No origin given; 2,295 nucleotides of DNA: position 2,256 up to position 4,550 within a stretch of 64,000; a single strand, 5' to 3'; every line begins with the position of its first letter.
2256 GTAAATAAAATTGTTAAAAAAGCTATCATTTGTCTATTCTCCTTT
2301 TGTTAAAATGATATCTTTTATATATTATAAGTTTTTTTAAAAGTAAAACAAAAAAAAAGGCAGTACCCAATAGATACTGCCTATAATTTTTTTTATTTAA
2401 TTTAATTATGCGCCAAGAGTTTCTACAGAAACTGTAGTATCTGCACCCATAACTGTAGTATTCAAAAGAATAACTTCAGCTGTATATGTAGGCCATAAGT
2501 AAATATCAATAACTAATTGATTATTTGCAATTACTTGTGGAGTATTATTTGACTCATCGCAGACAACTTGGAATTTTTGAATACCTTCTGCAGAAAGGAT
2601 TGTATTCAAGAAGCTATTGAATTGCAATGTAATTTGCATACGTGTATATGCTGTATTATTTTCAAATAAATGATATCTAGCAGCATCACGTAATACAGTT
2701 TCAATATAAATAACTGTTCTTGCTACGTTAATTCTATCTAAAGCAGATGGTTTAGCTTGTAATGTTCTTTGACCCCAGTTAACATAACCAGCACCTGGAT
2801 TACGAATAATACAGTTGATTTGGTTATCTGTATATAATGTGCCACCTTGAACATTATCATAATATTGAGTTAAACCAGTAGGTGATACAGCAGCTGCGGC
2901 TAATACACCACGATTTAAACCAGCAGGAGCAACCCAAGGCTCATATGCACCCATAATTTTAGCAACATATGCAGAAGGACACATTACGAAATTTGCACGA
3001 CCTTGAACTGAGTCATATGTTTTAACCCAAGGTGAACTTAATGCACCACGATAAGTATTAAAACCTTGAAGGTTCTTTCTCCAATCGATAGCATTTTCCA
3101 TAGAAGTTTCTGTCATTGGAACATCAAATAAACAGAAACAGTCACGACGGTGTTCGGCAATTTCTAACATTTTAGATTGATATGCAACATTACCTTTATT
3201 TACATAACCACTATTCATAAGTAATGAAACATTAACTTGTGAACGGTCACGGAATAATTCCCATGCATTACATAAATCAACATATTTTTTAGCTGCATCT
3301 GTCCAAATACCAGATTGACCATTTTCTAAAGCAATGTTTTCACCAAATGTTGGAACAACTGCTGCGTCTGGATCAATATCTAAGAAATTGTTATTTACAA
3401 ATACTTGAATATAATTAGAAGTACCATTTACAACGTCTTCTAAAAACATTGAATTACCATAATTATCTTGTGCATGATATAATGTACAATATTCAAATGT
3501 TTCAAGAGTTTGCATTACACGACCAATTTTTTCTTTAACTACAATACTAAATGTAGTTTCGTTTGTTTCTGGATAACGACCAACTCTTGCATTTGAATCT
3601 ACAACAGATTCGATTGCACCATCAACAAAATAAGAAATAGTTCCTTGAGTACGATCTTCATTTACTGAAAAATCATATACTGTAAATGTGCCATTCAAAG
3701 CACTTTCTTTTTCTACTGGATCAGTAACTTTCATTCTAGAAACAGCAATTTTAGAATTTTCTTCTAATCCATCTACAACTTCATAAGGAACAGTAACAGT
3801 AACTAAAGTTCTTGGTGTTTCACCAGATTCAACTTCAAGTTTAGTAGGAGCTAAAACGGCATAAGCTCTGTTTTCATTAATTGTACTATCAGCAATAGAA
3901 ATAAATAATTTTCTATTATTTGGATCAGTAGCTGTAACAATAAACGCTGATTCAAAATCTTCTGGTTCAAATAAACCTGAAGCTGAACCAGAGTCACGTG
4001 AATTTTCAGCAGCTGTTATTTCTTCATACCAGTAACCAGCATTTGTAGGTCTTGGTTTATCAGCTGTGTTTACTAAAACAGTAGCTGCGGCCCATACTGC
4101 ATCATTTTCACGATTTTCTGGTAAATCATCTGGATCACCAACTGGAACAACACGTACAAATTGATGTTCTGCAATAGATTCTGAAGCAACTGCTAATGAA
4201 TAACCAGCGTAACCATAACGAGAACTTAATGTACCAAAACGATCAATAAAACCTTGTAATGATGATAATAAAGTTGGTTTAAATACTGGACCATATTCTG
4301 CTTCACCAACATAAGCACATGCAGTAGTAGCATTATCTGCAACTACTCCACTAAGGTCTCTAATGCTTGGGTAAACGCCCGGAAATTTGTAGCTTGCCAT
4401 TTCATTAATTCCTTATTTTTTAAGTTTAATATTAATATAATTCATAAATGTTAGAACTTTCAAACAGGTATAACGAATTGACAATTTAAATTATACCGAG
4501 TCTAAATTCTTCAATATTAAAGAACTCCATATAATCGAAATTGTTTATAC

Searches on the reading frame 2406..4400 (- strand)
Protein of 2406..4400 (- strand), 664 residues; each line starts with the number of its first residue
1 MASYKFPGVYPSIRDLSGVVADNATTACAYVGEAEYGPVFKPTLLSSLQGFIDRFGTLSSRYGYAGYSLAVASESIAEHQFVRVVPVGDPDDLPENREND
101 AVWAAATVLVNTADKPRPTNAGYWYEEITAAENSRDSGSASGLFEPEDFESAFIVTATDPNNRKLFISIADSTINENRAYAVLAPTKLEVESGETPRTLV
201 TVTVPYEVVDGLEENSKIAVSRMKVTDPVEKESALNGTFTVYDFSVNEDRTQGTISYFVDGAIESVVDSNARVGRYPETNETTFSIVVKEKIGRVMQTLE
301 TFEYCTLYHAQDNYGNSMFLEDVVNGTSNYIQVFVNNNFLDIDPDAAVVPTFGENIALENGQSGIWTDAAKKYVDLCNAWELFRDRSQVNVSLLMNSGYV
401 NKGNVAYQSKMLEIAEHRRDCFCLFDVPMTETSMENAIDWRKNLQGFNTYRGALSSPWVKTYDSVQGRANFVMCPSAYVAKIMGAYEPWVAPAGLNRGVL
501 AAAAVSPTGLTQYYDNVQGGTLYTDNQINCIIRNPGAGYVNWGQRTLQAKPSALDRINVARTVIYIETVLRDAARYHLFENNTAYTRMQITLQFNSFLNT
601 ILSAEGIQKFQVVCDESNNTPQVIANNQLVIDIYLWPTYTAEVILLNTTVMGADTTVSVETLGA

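Call 12: search_protein_families(library=phrogs, proteins=[window:2406-4400:-])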
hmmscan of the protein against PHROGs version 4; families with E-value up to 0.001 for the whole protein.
window:2406-4400:- (664 aa): 7 families
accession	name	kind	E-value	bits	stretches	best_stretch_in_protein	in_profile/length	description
phrog_23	-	tail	7.4e-68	230.5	1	1-652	20-464/496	tail sheath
phrog_10581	-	tail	4.9e-38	132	1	487-647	741-906/915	tail sheath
phrog_17610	-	tail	4e-20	72.3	1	409-649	864-1105/1135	tail sheath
phrog_34521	-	tail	1.8e-13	50.3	1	474-650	772-950/962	tail sheath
phrog_19666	-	tail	2.2e-09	37.3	1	385-608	728-944/985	tail sheath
phrog_15814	-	unknown function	2.2e-06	27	1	319-648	386-722/738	-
phrog_1036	-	tail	2.3e-06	28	1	282-481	151-349/531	tail sheath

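Call 13: search_dna_similar(query=window:2406-4400:-, collection=phages, mode=protein, max_rows=15)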
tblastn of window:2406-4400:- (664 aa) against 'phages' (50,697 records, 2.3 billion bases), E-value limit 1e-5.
Records with a match: 2695; places in all: 2763; records where one place covers at least 80% of the query: 168.
Best place of each record, by identity: <60% 2695.
By first word of the organism name: Escherichia 668; Synechococcus 379; Klebsiella 331; Salmonella 203; Vibrio 140; Shigella 89; Aeromonas 80; Acinetobacter 72; Erwinia 69; Cyanophage 61; and 67 more.
By host as written in the record: - 467; Escherichia coli 278; Klebsiella pneumoniae 115; Synechococcus 107; Erwinia amylovora 46; Escherichia coli O157:H7 38; Synechococcus sp. 38; Salmonella enterica 29; and 608 more.
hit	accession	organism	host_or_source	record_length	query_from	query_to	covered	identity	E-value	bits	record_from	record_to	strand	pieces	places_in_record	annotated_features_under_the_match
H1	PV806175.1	Escherichia phage CCU7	Escherichia coli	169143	7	654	98%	26.5%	7e-32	139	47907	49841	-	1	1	hypothetical protein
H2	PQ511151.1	Escherichia phage NHEP36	Escherichia coli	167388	7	654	98%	26.4%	3e-31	137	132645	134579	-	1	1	tail sheath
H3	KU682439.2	Stenotrophomonas phage vB_SmaS-DLP_6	Stenotrophomonas maltophilia D1571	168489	7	647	97%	26.5%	4e-33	142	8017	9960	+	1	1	tail sheath protein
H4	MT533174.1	Escherichia phage CJ20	Escherichia coli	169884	7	654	98%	25.6%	4e-35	149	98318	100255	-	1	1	tail sheath protein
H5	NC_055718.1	Escherichia phage phiC120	Escherichia coli O157:H7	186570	7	654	98%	25.5%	3e-33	143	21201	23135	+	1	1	tail sheath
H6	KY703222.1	Escherichia phage phiC120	Escherichia coli O157:H7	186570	7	654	98%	25.5%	3e-33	143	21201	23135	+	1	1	tail sheath protein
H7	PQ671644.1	Escherichia phage DCP80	Escherichia coli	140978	7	654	98%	25.5%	5e-34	145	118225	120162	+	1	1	tail sheath protein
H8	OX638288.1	Escherichia phage UP19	-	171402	7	654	98%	25.4%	3e-31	137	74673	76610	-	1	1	tail sheath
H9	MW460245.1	Burkholderia phage BCSR5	Burkholderia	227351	15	650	96%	25.9%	7e-27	123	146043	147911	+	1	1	tail sheath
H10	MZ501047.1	Escherichia phage AlbertHofmann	Escherichia coli K-12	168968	7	654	98%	25.4%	1e-33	144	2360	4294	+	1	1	tail sheath protein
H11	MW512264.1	Escherichia phage PTK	Shaanbei White Cashmere Goat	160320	7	654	98%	25.4%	3e-33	143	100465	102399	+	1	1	tail sheath protein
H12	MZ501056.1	Escherichia phage ChristianSchoenbein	Escherichia coli K-12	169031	7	654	98%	25.4%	3e-33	143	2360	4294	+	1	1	tail sheath protein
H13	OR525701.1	Escherichia phage vB-Eco-KMB38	Escherichia coli KL6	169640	7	654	98%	25.4%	3e-33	143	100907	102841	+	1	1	tail sheath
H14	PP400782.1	Escherichia phage FL31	Escherichia coli str. K-12 substr. ...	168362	7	654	98%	25.4%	4e-33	142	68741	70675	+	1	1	rasttk_feature_annotation_tool=annotate_proteins_si milarity; ... | rasttk_feature_annotation_tool=annotate_proteins_km er_v2; ... | tail sheath protein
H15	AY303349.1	Escherichia phage RB69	-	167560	7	654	98%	25.4%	6e-33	142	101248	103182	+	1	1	18: gp18 tail sheath protein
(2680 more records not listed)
